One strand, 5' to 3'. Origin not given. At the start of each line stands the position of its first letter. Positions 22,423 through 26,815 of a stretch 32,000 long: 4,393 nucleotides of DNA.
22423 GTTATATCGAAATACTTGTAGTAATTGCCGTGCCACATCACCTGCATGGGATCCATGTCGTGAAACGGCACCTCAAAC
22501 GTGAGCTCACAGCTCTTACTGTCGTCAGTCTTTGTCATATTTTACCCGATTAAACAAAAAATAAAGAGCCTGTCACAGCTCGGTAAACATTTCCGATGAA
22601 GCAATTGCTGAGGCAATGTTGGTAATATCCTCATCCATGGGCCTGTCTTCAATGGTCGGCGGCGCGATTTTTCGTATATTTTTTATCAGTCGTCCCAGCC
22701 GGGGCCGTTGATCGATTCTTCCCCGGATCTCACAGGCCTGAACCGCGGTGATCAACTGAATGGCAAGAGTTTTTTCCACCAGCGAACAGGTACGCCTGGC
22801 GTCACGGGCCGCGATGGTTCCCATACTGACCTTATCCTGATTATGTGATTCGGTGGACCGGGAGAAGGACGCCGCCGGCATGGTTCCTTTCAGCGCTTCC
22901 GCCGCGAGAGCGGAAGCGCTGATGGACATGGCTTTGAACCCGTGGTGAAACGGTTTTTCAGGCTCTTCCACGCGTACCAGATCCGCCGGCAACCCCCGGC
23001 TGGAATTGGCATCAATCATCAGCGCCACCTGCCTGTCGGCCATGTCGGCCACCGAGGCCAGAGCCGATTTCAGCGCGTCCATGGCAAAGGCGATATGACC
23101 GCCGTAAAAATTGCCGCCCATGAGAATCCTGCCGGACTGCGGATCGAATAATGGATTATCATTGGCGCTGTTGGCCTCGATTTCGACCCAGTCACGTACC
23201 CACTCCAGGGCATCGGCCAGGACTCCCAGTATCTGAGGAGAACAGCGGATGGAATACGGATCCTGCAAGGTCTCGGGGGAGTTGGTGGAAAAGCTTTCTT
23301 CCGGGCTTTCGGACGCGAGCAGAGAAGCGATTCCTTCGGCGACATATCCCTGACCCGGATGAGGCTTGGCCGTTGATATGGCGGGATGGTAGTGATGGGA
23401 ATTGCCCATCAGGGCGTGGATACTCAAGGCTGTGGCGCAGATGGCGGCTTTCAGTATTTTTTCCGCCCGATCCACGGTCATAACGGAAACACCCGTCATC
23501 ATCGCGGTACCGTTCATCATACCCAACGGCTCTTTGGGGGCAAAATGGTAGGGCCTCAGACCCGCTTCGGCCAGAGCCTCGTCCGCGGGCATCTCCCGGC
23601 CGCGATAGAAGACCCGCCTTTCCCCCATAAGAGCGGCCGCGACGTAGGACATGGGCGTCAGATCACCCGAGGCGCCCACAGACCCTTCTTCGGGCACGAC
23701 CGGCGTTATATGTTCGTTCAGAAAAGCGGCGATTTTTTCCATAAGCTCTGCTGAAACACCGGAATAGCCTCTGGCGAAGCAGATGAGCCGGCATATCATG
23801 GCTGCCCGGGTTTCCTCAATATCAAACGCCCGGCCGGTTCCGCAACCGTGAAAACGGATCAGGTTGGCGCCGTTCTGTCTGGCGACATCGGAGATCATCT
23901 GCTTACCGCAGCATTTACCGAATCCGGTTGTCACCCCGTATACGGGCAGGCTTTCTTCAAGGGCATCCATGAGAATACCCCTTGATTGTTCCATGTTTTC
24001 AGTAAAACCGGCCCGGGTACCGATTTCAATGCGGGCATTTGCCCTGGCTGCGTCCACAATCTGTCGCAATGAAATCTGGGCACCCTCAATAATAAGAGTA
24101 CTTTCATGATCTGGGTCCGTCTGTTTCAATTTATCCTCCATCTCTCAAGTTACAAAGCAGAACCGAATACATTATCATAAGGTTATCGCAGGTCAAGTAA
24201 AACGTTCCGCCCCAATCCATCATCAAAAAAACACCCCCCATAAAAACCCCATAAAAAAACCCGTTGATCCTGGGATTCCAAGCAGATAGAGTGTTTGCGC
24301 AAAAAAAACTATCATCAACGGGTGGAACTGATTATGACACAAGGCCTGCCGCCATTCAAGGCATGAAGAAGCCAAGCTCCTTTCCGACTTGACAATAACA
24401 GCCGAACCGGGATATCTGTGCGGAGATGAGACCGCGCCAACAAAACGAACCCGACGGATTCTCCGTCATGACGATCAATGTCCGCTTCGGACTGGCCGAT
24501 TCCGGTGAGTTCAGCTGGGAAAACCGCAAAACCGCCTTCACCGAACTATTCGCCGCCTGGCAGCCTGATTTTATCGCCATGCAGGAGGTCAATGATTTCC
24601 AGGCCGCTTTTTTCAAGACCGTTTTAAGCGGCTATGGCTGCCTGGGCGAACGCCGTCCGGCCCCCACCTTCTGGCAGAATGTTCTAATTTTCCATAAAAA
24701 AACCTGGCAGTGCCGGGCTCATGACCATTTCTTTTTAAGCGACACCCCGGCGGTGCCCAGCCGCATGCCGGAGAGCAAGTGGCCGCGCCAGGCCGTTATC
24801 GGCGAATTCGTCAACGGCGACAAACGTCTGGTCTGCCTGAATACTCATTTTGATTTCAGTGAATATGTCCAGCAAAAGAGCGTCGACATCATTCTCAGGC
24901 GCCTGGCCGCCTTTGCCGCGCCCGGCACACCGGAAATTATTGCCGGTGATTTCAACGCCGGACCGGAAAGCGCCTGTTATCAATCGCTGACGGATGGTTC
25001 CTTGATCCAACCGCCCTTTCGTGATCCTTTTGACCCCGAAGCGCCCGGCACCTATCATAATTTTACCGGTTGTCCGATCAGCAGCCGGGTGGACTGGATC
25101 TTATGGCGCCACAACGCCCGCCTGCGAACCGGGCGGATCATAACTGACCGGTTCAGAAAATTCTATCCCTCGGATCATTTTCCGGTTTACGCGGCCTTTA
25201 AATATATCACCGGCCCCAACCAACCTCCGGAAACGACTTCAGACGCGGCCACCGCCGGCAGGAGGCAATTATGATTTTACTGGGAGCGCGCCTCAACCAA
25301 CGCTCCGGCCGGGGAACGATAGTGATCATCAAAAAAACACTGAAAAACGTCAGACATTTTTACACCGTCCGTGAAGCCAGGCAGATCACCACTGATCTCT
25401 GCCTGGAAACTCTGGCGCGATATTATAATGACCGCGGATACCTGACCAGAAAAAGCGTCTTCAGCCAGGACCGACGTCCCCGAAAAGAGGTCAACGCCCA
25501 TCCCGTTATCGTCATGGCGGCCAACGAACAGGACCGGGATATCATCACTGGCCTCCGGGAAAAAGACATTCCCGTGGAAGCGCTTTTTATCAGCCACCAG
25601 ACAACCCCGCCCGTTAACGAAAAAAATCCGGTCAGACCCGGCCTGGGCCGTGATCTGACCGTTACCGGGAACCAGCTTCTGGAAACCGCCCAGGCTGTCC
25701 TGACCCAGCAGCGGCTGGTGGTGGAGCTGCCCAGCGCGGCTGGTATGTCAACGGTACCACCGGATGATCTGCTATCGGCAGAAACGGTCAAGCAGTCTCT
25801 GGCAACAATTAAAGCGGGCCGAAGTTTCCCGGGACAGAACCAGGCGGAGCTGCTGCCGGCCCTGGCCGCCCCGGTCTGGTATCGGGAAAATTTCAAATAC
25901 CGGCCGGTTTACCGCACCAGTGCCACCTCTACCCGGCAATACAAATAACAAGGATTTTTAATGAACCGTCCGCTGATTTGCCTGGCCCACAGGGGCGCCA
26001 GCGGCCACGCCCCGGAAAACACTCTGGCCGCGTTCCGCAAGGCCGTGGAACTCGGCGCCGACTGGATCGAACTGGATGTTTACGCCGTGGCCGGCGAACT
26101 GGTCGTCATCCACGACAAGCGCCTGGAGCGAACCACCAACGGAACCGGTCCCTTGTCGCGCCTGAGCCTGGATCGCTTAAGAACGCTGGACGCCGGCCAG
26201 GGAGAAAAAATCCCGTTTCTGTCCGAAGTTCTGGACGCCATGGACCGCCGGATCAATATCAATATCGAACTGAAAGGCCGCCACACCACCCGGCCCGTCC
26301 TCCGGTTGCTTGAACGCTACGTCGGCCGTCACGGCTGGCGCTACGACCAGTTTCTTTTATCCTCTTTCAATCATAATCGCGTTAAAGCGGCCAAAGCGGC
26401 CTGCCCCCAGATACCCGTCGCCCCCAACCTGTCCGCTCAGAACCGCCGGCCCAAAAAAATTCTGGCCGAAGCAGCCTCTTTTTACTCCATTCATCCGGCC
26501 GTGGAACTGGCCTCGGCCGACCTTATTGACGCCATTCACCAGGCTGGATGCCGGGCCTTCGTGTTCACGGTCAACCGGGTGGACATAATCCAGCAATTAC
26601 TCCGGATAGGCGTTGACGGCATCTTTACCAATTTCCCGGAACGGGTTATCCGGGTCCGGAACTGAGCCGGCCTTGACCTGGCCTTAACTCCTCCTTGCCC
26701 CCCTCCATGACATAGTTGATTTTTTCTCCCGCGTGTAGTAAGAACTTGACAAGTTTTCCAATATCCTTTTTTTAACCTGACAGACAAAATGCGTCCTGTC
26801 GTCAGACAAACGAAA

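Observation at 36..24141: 24-kb aryl-polyene/flexirubin-like type II lipid-pigment cluster in an apparently anaerobic host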

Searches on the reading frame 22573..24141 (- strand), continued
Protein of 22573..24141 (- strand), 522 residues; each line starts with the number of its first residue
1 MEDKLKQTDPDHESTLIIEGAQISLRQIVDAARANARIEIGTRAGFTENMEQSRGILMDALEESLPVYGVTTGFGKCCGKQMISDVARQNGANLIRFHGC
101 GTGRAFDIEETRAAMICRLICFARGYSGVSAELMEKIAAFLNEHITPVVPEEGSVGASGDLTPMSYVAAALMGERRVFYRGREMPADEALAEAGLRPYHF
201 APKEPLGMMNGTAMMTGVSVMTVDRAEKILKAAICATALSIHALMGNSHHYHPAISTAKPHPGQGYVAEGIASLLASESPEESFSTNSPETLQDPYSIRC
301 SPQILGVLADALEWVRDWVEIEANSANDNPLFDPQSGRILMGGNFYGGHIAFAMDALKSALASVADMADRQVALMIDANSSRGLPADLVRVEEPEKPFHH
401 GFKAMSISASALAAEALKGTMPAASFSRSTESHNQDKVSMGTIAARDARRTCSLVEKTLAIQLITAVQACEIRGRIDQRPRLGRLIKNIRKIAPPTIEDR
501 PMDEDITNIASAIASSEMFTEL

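Call 56: find_encoding_contigs(protein=P0034, flank=10000, max_places=1)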
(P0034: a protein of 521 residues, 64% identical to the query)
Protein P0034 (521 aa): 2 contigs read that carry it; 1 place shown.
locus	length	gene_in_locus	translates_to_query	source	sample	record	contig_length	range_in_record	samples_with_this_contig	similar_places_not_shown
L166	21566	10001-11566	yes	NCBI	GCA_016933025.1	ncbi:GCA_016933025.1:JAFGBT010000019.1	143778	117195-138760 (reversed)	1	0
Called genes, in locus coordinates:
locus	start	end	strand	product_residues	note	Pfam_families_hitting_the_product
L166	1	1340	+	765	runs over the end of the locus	PF13432:TPR_16 (faint), PF07719:TPR_2 (faint), PF13174:TPR_6 (faint), PF13181:TPR_8 (faint), PF13428:TPR_14 (faint), PF14559:TPR_19 (faint), PF01464:SLT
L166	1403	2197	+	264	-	PF13513:HEAT_EZ (faint), PF02985:HEAT (faint), PF13646:HEAT_2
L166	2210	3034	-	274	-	-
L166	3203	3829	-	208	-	PF01195:Pept_tRNA_hydro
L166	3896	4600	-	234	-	PF01386:Ribosomal_L25p, PF14693:Ribosomal_TL5_C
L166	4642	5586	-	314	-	PF13793:Pribosyltran_N, PF00156:Pribosyltran, PF14572:Pribosyl_synth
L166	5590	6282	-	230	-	PF00483:NTP_transferase, PF02348:CTP_transf_3 (weak), PF12804:NTP_transf_3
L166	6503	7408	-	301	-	PF00288:GHMP_kinases_N, PF08544:GHMP_kinases_C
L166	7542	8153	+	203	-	PF00702:Hydrolase, PF13419:HAD_2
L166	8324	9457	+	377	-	-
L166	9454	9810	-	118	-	-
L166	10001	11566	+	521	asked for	PF00221:Lyase_aromatic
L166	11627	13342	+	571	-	PF02734:Dak2, PF21645:FakA-like_M, PF02645:DegV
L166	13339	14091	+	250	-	PF00535:Glycos_transf_2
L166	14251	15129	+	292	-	PF03279:Lip_A_acyltrans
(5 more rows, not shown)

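Call 57: find_encoding_contigs(protein=P0085, flank=10000, max_places=1)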
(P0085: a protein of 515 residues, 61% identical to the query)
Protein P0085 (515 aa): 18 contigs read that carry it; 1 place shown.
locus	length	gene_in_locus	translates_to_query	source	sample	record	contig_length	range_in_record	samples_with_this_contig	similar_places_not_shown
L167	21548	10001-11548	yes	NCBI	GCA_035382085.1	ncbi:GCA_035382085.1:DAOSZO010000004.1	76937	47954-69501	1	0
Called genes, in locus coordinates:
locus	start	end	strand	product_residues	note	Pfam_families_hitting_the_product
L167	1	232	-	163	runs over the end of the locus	PF00929:RNase_T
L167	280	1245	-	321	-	PF22335:Cas10-Cmr2_palm2 (faint), PF00990:GGDEF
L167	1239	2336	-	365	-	PF02607:B12-binding_2, PF02310:B12-binding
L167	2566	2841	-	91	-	-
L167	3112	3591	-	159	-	PF07238:PilZ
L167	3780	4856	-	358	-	PF00072:Response_reg, PF13487:HD_5, PF01966:HD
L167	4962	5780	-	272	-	PF02230:Abhydrolase_2 (faint), PF02129:Peptidase_S15 (weak), PF12146:Hydrolase_4, PF20408:Abhydrolase_11 (faint), PF00561:Abhydrolase_1, PF12697:Abhydrolase_6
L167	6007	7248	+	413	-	PF00109:ketoacyl-synt, PF02801:Ketoacyl-synt_C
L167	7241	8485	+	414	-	PF00109:ketoacyl-synt, PF02801:Ketoacyl-synt_C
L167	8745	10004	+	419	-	PF02310:B12-binding (weak)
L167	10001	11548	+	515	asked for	PF00221:Lyase_aromatic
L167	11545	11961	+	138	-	PF13279:4HBT_2, PF03061:4HBT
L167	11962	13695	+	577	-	PF02734:Dak2, PF21645:FakA-like_M (weak), PF02645:DegV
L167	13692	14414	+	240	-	PF00535:Glycos_transf_2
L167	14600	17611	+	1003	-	PF03176:MMPL (weak), PF08241:Methyltransf_11, PF08242:Methyltransf_12, PF13489:Methyltransf_23, PF13649:Methyltransf_25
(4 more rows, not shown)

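Call 58: find_encoding_contigs(protein=P0025, flank=10000, max_places=1)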
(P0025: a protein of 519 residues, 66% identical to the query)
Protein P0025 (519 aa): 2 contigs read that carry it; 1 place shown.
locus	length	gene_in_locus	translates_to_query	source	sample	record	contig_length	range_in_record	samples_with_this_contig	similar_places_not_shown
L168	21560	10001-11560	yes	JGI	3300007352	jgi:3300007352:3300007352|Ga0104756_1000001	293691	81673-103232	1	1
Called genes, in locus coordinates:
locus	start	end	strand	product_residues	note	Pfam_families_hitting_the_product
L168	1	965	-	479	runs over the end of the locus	PF00083:Sugar_tr (weak), PF05977:MFS_3 (weak), PF07690:MFS_1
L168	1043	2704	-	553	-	PF13682:CZB, PF00672:HAMP, PF00015:MCPsignal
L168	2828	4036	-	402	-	PF00563:EAL, PF08668:HDOD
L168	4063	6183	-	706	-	PF02743:dCache_1, PF17201:Cache_3-Cache_2, PF08269:dCache_2 (weak), PF00015:MCPsignal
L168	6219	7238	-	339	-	PF04392:ABC_sub_bind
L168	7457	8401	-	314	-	PF03783:CsgG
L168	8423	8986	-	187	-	-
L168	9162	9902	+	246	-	PF00535:Glycos_transf_2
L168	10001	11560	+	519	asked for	PF00221:Lyase_aromatic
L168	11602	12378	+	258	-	PF01553:Acyltransferase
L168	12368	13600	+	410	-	PF00109:ketoacyl-synt, PF02801:Ketoacyl-synt_C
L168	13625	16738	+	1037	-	PF03176:MMPL (faint), PF08241:Methyltransf_11, PF08242:Methyltransf_12, PF13489:Methyltransf_23, PF13649:Methyltransf_25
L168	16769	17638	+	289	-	PF03279:Lip_A_acyltrans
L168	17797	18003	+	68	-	PF09720:Unstab_antitox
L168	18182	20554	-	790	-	PF00390:malic, PF03949:Malic_M, PF01515:PTA_PTB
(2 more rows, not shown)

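Call 59: find_encoding_contigs(protein=P0001, flank=10000, max_places=2)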
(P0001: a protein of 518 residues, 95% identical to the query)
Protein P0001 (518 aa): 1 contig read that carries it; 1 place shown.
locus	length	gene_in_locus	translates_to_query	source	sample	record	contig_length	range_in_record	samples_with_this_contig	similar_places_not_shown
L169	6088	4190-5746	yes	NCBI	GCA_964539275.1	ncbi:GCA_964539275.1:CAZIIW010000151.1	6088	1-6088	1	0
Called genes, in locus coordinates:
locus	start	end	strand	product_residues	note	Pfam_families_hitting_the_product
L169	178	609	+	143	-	PF01842:ACT, PF13291:ACT_4 (faint), PF13840:ACT_7 (faint), PF19571:ACT_8, PF22629:ACT_AHAS_ss (weak), PF01842:ACT (weak), PF22629:ACT_AHAS_ss (weak)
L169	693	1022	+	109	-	PF16697:Yop-YscD_cpl, PF00498:FHA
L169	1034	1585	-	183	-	-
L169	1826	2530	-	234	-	PF03009:GDPD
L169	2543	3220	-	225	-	-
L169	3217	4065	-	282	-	PF03372:Exo_endo_phos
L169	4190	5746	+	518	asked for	PF00221:Lyase_aromatic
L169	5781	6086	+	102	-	?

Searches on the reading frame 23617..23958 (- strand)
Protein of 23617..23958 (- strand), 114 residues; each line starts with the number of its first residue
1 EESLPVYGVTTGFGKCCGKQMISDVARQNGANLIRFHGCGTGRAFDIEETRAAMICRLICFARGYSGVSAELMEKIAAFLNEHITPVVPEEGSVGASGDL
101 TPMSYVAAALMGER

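Call 49: search_solved_structures(query=window:23617-23958:-, max_evalue=0.00001, show_alignments=5)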
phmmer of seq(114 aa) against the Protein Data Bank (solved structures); distinct sequences matched with E-value up to 0.00001: 39.
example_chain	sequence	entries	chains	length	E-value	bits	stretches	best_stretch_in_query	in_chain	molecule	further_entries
2qve_A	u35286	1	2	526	2.8e-23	85.4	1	1-113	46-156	Tyrosine Aminomutase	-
2rjr_A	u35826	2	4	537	3e-23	85.3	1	1-113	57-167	Tyrosine aminomutase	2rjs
2ohy_A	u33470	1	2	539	3e-23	85.3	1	1-113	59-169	Tyrosine aminomutase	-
3kdy_A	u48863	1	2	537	5.7e-23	84.4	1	1-113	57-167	Histidine ammonia-lyase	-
3kdz_A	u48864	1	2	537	1.1e-22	83.4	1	1-113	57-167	Histidine ammonia-lyase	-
6f6t_A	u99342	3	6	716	2e-19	73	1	6-112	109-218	Phenylalanine ammonia-lyase 1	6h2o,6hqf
1w27_A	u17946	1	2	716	2e-19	73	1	6-112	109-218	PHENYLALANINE AMMONIA-LYASE 1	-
6rgs_A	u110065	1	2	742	2.1e-19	72.9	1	6-112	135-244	Phenylalanine ammonia-lyase 1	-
9eq5_A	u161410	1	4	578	4.5e-18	68.6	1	6-112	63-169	Histidine ammonia-lyase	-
7tqr_A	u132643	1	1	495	8.4e-18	67.7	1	5-113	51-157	Probable histidine ammonia-lyase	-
2nyf_A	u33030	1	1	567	1.6e-17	66.8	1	3-112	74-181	Nostoc punctiforme phenylalanine ammonia lyase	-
3czo_A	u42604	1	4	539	1.6e-17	66.8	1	3-112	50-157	Histidine ammonia-lyase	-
2nyn_A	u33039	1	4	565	1.8e-17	66.7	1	3-112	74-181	Phenylalanine/histidine ammonia-lyase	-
1gk2_A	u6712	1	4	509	2.6e-17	66.2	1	4-113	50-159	HISTIDINE AMMONIA-LYASE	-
1gkj_A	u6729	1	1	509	2.6e-17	66.2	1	4-113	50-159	HISTIDINE AMMONIA-LYASE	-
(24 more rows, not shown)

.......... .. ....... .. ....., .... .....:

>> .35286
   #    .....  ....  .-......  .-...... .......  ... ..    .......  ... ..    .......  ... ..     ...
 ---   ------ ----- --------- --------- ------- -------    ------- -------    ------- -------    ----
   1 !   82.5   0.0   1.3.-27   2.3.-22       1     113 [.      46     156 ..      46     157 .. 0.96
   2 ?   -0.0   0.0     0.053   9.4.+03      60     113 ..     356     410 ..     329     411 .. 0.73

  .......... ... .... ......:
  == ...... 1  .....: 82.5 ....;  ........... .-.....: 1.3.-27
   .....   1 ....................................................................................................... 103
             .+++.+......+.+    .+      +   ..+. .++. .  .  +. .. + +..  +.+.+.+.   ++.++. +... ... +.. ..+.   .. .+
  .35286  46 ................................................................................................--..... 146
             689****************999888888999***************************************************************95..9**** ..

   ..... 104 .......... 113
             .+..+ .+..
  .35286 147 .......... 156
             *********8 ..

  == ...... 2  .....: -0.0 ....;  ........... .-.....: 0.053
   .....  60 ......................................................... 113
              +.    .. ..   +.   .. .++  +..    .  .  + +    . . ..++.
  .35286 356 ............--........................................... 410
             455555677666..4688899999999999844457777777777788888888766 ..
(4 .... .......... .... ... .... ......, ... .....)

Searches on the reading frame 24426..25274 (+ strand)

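Call 6: search_protein_families(library=pfam, proteins=[window:24426-25274:+], max_evalue=0.01)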
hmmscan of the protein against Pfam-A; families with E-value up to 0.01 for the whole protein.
window:24426-25274:+ (282 aa): 1 family
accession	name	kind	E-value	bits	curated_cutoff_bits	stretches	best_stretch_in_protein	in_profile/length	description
PF03372.29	Exo_endo_phos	-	1.6e-15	57.9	24.5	1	15-251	1-225/225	Endonuclease/Exonuclease/phosphatase family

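Call 48: search_protein_families(library=ncbifam, proteins=[window:24426-25274:+], max_evalue=0.00001)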
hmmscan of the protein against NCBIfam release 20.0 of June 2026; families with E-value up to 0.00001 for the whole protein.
window:24426-25274:+ (282 aa): 0 families

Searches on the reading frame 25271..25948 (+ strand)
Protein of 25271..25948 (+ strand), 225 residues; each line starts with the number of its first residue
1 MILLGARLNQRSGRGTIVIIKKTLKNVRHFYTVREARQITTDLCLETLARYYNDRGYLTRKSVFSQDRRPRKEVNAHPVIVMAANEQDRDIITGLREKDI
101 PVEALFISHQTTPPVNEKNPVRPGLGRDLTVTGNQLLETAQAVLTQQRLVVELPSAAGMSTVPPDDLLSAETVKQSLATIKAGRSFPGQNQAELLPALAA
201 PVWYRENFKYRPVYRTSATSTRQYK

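Call 6: search_protein_families(library=pfam, proteins=[window:25271-25948:+], max_evalue=0.01)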
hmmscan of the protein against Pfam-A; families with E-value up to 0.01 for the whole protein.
window:25271-25948:+ (225 aa): 1 family
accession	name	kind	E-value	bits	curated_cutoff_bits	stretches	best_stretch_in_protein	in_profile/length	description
PF17864.7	AAA_lid_4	-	0.0013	18.9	27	1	8-51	29-71/74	RuvB AAA lid domain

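Call 48: search_protein_families(library=ncbifam, proteins=[window:25271-25948:+], max_evalue=0.00001)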
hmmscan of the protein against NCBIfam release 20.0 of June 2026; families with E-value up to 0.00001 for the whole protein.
window:25271-25948:+ (225 aa): 0 families

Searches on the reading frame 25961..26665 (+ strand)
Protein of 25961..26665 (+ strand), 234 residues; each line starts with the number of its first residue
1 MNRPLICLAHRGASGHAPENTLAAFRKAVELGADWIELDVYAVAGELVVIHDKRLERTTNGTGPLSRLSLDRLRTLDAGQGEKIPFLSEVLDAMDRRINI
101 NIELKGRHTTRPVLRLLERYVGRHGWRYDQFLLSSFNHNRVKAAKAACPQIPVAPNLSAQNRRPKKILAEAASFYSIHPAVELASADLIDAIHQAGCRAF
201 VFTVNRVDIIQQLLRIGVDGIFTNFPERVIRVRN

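Call 6: search_protein_families(library=pfam, proteins=[window:25961-26665:+], max_evalue=0.01)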
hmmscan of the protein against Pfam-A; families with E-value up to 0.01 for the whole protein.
window:25961-26665:+ (234 aa): 2 families
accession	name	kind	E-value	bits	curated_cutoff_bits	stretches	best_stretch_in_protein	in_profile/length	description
PF03009.23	GDPD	-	9.1e-43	147.5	23.6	1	10-227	1-243/244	Glycerophosphoryl diester phosphodiesterase family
PF13653.12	GDPD_2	-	0.0016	19.3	27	0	199-225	2-28/30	Glycerophosphoryl diester phosphodiesterase family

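Call 48: search_protein_families(library=ncbifam, proteins=[window:25961-26665:+], max_evalue=0.00001)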
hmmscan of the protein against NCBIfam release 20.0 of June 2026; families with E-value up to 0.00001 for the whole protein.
window:25961-26665:+ (234 aa): 3 families
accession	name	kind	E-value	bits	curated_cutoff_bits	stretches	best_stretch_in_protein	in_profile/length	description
NF006989.0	PRK09454.1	equivalog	4.7e-40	137.5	264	1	7-227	12-242/251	glycerophosphodiester phosphodiesterase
NF053857.1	LysphglycPlipDStph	equivalog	2.2e-16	60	450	1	8-79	49-121/305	lysophosphatidylglycerol phospholipase D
NF008354.0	PRK11143.1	equivalog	2.3e-12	46.5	254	1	6-60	32-87/359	glycerophosphodiester phosphodiesterase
